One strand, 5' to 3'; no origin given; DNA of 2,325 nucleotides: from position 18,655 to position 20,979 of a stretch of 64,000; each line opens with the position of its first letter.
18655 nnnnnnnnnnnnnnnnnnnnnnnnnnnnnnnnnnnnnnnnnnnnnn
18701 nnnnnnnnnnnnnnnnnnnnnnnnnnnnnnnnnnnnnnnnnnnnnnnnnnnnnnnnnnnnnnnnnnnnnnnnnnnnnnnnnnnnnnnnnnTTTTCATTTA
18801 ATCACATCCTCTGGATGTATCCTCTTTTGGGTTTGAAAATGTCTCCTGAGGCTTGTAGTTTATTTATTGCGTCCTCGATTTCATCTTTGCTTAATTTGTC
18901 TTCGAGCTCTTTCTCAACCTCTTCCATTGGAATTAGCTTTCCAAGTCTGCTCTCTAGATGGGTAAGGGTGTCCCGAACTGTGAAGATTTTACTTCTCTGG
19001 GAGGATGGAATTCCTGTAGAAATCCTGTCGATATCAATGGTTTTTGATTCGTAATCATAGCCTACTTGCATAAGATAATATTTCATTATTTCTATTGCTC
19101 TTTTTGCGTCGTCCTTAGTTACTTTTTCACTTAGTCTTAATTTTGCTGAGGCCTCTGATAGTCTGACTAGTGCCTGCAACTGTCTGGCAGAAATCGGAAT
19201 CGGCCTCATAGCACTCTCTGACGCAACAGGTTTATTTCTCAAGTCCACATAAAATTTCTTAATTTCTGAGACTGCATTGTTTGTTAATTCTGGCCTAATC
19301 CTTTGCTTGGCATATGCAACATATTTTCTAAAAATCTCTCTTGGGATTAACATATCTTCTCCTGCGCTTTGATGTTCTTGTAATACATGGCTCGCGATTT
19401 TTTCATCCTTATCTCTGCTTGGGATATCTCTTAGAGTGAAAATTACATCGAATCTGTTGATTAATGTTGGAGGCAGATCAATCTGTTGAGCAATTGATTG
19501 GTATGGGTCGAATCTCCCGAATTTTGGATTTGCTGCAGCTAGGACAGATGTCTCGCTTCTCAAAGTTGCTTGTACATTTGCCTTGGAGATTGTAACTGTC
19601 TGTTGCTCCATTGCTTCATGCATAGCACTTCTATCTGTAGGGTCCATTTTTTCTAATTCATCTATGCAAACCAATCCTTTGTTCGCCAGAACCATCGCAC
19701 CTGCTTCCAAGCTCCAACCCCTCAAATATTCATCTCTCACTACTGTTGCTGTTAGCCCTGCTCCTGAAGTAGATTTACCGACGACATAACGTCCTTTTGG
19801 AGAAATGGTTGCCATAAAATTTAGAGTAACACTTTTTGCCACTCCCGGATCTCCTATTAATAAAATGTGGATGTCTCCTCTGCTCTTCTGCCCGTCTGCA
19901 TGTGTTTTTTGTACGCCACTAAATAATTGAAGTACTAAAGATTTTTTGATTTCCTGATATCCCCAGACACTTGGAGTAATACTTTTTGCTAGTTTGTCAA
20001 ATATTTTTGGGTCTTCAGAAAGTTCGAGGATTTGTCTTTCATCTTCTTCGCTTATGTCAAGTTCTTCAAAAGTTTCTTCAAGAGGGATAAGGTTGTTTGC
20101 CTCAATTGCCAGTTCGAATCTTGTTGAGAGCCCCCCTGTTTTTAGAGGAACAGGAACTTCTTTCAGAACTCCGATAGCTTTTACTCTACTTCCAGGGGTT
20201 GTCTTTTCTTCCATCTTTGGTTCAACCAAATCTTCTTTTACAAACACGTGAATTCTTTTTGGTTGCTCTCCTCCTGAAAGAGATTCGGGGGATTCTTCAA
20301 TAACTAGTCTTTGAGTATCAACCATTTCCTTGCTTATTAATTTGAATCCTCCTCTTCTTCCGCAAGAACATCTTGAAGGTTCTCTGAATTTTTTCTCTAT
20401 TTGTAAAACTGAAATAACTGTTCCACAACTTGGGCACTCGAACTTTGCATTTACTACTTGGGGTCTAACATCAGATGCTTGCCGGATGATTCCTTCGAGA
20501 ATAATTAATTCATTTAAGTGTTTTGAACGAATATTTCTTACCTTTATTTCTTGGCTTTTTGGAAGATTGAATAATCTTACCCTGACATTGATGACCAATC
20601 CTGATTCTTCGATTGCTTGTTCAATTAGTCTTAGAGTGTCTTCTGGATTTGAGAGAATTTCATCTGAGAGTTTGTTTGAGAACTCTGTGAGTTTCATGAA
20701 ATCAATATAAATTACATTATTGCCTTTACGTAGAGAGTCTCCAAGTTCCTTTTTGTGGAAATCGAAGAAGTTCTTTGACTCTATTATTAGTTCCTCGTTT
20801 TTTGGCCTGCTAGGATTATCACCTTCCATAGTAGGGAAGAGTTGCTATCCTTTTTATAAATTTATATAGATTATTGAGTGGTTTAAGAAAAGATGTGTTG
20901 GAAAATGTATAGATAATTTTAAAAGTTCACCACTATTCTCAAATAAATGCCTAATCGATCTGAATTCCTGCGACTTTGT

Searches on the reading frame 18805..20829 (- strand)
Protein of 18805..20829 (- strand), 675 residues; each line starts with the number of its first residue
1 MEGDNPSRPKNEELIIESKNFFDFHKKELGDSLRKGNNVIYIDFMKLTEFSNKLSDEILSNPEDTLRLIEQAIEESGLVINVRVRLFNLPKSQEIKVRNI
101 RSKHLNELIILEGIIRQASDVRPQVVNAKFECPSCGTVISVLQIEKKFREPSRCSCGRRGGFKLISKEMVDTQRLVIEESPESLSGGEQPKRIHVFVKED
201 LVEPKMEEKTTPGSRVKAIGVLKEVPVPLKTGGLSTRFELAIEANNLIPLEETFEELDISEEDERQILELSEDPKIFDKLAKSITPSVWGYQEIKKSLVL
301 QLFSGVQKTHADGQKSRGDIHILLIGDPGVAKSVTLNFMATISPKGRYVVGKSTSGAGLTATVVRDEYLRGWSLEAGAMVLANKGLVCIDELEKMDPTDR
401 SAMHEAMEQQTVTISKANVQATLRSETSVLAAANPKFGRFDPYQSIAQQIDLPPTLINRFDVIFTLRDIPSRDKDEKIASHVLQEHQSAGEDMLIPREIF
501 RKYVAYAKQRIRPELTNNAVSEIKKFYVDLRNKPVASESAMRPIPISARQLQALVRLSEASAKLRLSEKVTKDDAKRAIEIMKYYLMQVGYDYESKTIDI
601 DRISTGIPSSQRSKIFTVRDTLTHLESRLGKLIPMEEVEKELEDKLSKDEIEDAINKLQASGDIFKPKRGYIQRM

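Call 3: search_protein_families(library=pfam, proteins=[window:18805-20829:-], max_evalue=0.01)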
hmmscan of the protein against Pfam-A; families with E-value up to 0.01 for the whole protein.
window:18805-20829:- (675 aa): 8 families
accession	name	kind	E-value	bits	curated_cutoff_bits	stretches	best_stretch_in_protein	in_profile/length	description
PF00493.29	MCM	-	7.8e-90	300.3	23.3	1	264-486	2-224/224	MCM P-loop domain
PF17855.7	MCM_lid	-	1.3e-25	90.1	27.4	1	498-584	1-85/87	MCM AAA-lid domain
PF17207.9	MCM_OB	-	1.1e-24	87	24.8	1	96-225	1-125/126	MCM OB domain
PF01078.27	Mg_chelatase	-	8.1e-09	35.6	20.3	1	374-435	97-158/207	Magnesium chelatase, subunit ChlI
PF07726.17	AAA_3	-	3.5e-07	30.6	27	1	321-435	1-112/131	ATPase family associated with various cellular activities (AAA)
PF14551.11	MCM_N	-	6.9e-06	26.8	24.9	1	26-76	22-72/95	MCM N-terminal domain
PF21120.3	MCM_WH_arc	-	2.3e-05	24.8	26.1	1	614-672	2-62/63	Archaeal MCM, winged-helix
PF07728.20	AAA_5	-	0.002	18.6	22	1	321-436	1-124/139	AAA domain (dynein-related subfamily)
